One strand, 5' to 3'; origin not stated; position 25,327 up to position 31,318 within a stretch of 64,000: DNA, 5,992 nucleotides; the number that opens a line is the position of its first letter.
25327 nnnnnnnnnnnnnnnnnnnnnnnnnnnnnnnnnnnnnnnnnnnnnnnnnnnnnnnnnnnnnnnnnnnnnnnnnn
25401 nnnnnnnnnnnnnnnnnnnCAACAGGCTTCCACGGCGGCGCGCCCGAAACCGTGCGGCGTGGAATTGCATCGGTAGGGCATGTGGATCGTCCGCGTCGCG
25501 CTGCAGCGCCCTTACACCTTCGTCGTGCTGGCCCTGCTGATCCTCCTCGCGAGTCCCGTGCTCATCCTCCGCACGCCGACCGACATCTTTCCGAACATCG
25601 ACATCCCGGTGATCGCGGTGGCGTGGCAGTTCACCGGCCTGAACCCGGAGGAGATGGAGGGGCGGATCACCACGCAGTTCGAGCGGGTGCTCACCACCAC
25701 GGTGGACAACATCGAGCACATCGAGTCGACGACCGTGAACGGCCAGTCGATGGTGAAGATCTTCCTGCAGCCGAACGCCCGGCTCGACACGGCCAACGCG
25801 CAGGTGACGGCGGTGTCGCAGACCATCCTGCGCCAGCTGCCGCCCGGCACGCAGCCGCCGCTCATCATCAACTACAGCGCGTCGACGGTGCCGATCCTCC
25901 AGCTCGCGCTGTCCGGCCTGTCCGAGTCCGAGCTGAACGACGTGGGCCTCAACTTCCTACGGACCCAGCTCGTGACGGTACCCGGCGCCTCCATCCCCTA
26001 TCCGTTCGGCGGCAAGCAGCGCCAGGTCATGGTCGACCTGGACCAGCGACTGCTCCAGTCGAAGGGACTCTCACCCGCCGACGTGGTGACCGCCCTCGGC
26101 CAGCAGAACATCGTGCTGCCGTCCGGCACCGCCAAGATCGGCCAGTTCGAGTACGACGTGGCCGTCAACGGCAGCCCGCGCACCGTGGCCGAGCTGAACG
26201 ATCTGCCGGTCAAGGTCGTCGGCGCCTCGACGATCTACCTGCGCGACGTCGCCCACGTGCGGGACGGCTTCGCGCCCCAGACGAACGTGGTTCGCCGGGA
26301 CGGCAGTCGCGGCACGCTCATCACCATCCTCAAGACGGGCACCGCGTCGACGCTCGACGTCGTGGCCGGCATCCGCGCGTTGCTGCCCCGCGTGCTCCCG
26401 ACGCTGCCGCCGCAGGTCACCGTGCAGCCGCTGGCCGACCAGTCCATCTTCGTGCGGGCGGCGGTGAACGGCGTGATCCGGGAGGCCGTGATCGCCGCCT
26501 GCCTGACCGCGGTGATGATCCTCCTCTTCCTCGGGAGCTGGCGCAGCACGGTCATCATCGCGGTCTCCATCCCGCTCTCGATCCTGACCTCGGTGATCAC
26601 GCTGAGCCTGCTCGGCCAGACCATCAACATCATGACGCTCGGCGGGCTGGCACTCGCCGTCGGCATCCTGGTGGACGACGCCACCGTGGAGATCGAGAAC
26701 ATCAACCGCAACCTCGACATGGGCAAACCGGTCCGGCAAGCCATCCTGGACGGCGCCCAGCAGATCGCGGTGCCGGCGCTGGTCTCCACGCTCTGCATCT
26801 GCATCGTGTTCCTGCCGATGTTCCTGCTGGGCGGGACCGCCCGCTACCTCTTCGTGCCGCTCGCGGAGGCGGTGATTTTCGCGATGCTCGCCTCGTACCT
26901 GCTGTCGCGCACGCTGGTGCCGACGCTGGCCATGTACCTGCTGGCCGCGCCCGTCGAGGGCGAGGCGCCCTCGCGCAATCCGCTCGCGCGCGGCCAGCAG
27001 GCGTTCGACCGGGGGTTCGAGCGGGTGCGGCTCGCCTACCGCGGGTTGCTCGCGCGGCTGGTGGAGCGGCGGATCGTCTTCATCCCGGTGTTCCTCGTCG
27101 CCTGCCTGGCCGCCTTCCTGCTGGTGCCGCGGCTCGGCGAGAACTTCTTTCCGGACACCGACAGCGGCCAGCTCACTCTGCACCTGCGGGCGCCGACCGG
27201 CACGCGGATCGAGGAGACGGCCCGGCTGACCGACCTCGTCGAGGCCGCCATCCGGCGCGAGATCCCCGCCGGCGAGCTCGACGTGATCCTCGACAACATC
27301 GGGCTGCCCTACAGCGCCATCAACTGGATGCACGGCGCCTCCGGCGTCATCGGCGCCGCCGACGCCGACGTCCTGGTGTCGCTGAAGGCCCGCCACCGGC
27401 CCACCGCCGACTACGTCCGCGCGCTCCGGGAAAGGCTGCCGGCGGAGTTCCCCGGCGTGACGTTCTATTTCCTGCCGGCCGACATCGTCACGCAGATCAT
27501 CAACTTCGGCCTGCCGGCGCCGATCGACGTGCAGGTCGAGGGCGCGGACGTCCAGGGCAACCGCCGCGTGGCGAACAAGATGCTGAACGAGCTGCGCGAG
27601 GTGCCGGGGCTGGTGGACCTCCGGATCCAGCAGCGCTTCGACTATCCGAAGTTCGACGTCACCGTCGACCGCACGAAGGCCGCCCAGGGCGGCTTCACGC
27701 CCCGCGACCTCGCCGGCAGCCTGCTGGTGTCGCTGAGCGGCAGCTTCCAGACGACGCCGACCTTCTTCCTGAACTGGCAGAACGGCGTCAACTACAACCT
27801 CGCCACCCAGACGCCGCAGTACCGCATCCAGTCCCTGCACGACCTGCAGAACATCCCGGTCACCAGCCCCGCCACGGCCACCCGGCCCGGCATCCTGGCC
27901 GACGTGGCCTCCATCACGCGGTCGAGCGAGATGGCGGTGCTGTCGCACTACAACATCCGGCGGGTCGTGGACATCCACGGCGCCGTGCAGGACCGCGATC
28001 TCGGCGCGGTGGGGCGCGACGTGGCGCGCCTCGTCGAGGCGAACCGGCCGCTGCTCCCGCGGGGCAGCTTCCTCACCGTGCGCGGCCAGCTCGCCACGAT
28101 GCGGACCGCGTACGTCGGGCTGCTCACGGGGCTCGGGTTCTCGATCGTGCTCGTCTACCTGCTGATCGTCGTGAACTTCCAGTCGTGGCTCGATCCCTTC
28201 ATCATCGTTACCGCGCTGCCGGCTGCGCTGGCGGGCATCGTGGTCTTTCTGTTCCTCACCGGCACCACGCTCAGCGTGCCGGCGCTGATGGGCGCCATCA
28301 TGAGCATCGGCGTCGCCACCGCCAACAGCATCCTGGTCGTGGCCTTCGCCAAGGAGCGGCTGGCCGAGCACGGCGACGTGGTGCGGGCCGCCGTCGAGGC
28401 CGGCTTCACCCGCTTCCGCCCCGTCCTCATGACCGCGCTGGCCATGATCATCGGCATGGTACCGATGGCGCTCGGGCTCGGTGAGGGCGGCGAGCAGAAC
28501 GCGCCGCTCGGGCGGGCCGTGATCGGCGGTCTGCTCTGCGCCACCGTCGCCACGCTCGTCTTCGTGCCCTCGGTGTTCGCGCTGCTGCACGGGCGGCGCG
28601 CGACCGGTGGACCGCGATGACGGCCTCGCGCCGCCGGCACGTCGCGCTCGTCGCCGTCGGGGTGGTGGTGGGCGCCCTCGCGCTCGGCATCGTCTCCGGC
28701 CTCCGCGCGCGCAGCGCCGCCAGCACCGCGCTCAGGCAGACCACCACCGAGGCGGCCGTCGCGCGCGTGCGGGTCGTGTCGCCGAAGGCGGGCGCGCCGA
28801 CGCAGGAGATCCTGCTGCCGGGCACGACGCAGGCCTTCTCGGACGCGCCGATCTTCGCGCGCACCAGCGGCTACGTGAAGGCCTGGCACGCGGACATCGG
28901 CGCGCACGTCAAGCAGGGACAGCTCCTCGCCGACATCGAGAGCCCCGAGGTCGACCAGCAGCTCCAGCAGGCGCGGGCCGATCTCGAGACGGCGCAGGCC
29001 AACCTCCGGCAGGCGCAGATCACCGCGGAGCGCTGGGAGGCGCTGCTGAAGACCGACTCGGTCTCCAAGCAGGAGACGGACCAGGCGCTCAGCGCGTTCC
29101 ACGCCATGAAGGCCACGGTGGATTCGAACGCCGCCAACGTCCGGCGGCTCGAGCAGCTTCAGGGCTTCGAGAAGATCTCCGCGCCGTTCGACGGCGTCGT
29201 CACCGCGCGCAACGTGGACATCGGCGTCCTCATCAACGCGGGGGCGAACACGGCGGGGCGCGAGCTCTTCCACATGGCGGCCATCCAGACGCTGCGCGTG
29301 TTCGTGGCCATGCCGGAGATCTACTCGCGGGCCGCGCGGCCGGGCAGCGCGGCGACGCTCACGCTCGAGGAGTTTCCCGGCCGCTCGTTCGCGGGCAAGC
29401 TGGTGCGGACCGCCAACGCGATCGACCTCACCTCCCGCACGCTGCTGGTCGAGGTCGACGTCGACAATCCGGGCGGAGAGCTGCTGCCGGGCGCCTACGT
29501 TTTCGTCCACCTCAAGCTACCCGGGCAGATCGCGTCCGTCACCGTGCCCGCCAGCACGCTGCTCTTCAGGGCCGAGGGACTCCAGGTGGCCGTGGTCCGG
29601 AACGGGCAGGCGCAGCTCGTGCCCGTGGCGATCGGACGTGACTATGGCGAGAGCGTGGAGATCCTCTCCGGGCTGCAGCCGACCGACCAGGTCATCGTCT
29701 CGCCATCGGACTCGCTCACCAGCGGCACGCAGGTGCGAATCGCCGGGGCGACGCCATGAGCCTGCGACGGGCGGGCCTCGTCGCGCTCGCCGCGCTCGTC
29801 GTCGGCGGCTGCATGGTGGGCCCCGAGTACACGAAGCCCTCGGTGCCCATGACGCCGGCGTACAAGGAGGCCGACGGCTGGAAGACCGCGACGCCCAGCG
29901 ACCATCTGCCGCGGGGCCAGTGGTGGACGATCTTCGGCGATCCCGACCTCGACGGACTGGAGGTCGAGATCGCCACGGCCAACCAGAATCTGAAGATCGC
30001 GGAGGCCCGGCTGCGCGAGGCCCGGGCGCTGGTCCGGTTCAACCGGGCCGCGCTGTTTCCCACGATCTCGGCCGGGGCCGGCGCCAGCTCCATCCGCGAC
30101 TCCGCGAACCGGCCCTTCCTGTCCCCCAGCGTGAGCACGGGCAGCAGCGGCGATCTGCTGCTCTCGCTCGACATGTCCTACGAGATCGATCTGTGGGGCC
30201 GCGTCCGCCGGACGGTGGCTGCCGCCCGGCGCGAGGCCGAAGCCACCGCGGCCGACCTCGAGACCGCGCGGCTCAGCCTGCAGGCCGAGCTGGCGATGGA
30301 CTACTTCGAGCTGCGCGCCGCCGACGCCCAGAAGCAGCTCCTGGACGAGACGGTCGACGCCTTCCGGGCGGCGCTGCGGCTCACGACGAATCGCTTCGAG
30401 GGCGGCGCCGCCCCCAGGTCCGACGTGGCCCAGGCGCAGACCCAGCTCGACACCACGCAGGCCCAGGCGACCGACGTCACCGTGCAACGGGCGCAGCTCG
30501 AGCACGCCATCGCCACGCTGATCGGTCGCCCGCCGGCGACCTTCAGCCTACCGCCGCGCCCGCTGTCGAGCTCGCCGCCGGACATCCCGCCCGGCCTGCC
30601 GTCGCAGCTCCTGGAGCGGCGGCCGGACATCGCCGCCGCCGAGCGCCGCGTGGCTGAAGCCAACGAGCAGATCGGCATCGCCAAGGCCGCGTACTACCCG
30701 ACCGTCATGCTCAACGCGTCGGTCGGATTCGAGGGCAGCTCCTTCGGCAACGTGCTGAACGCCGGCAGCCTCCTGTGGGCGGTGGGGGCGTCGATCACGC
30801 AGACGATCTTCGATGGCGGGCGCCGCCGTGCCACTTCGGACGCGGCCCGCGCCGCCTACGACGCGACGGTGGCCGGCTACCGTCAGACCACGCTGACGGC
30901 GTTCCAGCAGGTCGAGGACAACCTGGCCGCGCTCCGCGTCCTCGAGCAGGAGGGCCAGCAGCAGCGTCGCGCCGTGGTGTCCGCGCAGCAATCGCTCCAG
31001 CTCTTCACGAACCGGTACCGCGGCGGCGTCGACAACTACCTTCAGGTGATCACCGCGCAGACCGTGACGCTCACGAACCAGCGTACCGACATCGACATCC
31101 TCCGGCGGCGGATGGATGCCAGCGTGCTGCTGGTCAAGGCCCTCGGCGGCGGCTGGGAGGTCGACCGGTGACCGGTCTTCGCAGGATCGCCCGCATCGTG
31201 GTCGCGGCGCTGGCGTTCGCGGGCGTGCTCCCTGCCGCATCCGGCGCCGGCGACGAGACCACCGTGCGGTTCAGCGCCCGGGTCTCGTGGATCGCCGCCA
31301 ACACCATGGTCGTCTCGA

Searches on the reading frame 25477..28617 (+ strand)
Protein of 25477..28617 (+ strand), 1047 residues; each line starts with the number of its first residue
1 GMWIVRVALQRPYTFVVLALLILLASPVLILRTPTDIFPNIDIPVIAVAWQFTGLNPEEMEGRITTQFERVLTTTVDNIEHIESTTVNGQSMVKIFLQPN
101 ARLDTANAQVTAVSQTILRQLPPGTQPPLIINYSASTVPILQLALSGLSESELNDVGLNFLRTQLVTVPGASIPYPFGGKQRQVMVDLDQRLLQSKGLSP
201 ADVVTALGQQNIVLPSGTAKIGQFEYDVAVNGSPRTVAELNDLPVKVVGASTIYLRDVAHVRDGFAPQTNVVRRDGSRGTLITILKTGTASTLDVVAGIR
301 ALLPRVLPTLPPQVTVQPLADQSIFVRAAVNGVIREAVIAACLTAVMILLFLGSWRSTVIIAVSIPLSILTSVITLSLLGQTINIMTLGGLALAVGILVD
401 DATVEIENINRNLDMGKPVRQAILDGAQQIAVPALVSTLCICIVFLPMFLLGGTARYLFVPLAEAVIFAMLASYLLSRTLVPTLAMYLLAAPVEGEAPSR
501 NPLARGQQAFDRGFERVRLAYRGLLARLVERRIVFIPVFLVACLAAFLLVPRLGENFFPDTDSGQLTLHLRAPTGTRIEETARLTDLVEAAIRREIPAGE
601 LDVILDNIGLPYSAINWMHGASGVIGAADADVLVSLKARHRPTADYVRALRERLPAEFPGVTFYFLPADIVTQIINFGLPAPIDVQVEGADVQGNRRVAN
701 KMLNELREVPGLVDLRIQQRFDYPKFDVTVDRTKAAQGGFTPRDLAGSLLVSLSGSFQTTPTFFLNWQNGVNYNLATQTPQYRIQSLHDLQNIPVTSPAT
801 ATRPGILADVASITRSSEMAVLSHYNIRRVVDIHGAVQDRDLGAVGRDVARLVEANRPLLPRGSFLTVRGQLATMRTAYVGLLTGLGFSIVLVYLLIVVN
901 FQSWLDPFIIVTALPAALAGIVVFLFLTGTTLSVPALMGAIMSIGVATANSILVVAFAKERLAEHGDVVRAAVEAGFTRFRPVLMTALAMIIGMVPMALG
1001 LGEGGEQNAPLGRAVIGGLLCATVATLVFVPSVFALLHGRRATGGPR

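Call 51: search_protein_families(library=pfam, proteins=[window:25477-28617:+], max_evalue=0.001)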
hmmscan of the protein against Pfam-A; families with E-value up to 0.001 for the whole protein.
window:25477-28617:+ (1047 aa): 2 families
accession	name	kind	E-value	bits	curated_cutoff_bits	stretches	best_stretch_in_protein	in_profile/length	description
PF00873.25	ACR_tran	-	1.4e-196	655.7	28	1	4-1038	1-1021/1021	AcrB/AcrD/AcrF family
PF03176.21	MMPL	-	7.3e-05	22.3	20.5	1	878-1041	143-305/333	MMPL family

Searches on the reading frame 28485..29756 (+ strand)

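Call 51: search_protein_families(library=pfam, proteins=[window:28485-29756:+], max_evalue=0.001)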
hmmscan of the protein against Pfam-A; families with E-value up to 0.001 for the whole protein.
window:28485-29756:+ (424 aa): 3 families
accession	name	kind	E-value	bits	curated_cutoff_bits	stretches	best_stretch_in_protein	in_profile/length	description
PF16576.10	HlyD_D23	-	1.5e-25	90.2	30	1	123-339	22-214/214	Barrel-sandwich domain of CusB or HlyD membrane-fusion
PF13437.12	HlyD_3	-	2.1e-13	51.4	22.2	1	230-336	1-106/106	HlyD family secretion protein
PF13533.13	Biotin_lipoyl_2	-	9.8e-07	28.9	29.8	0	122-151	2-31/32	Biotin-lipoyl like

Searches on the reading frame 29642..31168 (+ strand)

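Call 52: search_protein_families(library=pfam, proteins=[window:29642-31168:+], max_evalue=0.001)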
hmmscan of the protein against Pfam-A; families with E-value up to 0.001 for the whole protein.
window:29642-31168:+ (509 aa): 1 family
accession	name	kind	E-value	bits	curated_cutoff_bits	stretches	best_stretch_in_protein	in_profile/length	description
PF02321.23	OEP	-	3.3e-49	167.7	22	2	320-493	5-178/187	Outer membrane efflux protein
